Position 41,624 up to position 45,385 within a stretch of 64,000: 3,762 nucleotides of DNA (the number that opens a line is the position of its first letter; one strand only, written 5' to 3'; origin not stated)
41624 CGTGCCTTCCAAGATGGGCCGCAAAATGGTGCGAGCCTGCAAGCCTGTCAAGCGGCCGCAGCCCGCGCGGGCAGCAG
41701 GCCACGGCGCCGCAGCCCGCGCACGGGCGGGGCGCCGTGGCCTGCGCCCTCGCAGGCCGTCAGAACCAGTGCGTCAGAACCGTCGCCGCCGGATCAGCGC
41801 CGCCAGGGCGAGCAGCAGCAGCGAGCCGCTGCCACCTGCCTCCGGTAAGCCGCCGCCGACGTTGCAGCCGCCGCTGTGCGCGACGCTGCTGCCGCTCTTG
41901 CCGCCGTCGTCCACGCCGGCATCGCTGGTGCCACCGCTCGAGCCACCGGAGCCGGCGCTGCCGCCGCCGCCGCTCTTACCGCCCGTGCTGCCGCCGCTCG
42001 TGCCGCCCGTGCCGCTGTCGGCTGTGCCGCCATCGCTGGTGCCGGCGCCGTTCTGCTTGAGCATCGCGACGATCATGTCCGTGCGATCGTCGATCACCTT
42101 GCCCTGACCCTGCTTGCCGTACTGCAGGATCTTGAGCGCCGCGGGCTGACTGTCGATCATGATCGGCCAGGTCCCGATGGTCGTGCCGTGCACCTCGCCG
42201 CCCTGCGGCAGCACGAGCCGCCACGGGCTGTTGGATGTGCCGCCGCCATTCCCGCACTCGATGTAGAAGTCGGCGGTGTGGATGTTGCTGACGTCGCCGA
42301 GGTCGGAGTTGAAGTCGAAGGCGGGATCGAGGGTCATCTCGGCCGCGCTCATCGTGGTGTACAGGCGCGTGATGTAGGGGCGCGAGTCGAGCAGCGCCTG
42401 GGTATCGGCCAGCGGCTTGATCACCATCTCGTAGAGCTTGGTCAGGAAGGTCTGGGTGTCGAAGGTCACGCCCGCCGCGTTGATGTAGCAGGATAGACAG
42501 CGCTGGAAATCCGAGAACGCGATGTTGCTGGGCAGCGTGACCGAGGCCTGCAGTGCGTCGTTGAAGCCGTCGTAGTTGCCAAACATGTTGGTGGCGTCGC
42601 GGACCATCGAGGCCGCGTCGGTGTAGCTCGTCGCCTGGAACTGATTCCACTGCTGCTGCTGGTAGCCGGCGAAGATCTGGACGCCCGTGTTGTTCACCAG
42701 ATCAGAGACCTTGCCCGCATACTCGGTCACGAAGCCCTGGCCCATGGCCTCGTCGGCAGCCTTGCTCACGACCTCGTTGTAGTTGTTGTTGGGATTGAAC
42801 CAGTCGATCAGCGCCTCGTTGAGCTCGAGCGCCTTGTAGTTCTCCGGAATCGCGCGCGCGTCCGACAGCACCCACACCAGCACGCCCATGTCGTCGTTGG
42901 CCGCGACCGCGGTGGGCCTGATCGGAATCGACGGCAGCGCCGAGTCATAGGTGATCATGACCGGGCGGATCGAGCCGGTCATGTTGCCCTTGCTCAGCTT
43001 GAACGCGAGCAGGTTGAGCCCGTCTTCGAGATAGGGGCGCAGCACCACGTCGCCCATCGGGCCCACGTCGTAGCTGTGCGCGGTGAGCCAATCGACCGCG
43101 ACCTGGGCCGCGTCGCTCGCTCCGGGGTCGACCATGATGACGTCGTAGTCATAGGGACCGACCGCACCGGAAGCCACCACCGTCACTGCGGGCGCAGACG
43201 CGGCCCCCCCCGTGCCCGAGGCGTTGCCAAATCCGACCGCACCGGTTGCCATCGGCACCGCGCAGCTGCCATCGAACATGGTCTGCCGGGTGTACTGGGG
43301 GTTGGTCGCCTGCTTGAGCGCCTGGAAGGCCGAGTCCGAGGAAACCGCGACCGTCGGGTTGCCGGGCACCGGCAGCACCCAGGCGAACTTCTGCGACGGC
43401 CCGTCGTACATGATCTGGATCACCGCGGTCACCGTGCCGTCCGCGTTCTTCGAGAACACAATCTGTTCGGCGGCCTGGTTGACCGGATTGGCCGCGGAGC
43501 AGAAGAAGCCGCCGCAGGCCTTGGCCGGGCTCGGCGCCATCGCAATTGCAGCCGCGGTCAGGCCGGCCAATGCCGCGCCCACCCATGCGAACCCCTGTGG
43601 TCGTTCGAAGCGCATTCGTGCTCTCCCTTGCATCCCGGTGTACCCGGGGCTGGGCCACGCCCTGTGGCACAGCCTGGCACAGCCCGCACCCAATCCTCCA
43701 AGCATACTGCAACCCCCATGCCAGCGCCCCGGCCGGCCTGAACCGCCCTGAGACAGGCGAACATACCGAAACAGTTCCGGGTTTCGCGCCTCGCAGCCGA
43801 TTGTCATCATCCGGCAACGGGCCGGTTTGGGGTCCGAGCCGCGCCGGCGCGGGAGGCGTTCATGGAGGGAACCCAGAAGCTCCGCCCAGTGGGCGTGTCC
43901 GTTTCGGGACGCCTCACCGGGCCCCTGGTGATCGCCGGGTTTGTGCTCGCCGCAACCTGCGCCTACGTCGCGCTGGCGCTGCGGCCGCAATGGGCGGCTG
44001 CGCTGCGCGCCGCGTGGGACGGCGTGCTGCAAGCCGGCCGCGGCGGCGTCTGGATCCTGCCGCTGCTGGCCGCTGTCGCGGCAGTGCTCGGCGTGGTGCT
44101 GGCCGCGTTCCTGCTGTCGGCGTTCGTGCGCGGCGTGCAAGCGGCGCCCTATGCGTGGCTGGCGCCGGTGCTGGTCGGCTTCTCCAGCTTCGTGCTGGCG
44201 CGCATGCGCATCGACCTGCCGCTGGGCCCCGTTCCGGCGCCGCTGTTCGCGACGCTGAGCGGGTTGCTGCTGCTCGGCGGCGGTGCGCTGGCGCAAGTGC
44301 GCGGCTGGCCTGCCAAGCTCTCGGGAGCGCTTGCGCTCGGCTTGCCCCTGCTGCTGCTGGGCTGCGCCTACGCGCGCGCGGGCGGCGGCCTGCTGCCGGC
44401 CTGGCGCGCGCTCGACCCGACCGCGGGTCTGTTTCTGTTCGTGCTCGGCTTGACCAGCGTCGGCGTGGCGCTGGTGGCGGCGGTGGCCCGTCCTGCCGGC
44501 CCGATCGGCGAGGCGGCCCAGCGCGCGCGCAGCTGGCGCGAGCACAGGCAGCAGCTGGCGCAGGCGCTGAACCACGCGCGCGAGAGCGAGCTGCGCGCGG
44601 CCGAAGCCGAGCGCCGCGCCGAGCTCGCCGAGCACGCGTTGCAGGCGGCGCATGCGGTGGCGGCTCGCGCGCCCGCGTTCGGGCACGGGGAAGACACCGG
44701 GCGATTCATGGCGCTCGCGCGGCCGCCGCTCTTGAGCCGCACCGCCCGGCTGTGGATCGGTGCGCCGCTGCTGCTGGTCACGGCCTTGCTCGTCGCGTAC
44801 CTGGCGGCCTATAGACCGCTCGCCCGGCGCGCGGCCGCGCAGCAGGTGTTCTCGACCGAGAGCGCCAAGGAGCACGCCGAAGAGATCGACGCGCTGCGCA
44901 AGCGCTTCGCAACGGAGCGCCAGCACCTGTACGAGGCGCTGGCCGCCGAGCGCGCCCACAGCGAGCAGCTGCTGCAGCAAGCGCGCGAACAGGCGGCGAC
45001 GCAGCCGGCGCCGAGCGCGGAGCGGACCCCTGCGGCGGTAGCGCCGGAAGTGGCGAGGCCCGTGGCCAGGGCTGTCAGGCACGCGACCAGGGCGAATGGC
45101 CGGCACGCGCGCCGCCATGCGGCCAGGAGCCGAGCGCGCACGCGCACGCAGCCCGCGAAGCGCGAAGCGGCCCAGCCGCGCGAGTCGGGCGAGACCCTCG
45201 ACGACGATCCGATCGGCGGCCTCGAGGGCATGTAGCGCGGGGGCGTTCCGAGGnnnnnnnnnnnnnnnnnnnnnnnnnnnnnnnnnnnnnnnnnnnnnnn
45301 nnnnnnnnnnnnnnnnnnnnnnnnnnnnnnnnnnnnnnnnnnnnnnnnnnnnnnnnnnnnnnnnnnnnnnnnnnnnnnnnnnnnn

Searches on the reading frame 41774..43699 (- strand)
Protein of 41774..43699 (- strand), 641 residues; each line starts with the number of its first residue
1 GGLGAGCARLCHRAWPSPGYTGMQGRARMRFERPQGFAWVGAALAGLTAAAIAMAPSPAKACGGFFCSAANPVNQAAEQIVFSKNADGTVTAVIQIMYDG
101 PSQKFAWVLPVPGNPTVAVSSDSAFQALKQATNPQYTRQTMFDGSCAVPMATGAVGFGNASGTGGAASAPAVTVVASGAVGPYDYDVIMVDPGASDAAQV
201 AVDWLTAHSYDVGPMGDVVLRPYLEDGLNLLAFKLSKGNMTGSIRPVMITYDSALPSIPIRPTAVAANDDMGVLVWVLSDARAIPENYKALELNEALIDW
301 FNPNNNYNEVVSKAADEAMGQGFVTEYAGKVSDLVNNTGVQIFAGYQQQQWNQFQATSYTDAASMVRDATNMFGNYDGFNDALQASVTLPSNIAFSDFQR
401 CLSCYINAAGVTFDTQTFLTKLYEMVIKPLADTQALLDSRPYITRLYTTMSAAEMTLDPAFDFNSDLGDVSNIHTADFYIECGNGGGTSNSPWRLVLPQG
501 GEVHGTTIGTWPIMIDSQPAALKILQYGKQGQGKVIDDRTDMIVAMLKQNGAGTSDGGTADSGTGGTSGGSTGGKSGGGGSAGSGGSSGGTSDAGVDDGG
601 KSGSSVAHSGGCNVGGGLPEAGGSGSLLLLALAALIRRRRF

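Call 9: search_protein_families(library=pfam, proteins=[window:41774-43699:-], max_evalue=0.001)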
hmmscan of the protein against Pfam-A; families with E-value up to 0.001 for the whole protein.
window:41774-43699:- (641 aa): 1 family
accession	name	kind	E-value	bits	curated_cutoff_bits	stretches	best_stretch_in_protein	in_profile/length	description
PF10092.14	DUF2330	-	8.1e-33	114.2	24.7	1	59-332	4-239/279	Uncharacterized protein conserved in bacteria (DUF2330)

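Call 50: search_protein_families(library=ncbifam, proteins=[window:41774-43699:-], max_evalue=0.01)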
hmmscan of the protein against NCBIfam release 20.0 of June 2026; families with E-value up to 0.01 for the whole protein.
window:41774-43699:- (641 aa): 1 family
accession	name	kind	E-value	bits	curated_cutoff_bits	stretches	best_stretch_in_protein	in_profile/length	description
TIGR03901.2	MYXO-CTERM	domain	0.0091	16.4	20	1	610-640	3-33/34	MYXO-CTERM sorting domain-containing protein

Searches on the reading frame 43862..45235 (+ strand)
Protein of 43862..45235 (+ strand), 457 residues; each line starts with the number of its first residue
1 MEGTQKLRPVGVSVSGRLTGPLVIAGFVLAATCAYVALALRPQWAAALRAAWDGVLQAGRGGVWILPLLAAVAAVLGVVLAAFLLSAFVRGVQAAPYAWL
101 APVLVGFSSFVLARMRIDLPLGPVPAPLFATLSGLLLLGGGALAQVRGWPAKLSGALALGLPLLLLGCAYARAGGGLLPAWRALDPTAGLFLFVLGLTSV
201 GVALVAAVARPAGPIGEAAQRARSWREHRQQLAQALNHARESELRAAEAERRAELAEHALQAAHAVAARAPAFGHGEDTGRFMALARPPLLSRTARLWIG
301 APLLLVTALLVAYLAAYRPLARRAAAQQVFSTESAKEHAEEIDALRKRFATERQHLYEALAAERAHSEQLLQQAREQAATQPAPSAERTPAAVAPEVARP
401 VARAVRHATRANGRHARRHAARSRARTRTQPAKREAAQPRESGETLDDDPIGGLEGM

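Call 9: search_protein_families(library=pfam, proteins=[window:43862-45235:+], max_evalue=0.001)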
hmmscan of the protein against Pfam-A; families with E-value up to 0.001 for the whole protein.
window:43862-45235:+ (457 aa): 0 families

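Call 10: search_protein_families(library=pfam, proteins=[window:43862-45235:+], max_evalue=10)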
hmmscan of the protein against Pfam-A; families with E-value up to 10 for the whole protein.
window:43862-45235:+ (457 aa): 4 families
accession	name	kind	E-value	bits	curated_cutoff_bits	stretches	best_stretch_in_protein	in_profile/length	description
PF03918.19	CcmH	-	0.0037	17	25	1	285-336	87-137/143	Cytochrome C biogenesis protein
PF00155.27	Aminotran_1_2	-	0.26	10.9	19.7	1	330-363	260-293/361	Aminotransferase class I and II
PF07027.17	DUF1318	-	0.33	11.9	27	1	339-384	32-77/92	Protein of unknown function (DUF1318)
PF03938.19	OmpH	-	2.3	8.8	32.4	1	218-268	60-109/141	Outer membrane protein (OmpH-like)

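Call 50: search_protein_families(library=ncbifam, proteins=[window:43862-45235:+], max_evalue=0.01)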
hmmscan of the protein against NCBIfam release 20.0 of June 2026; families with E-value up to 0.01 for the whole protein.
window:43862-45235:+ (457 aa): 0 families
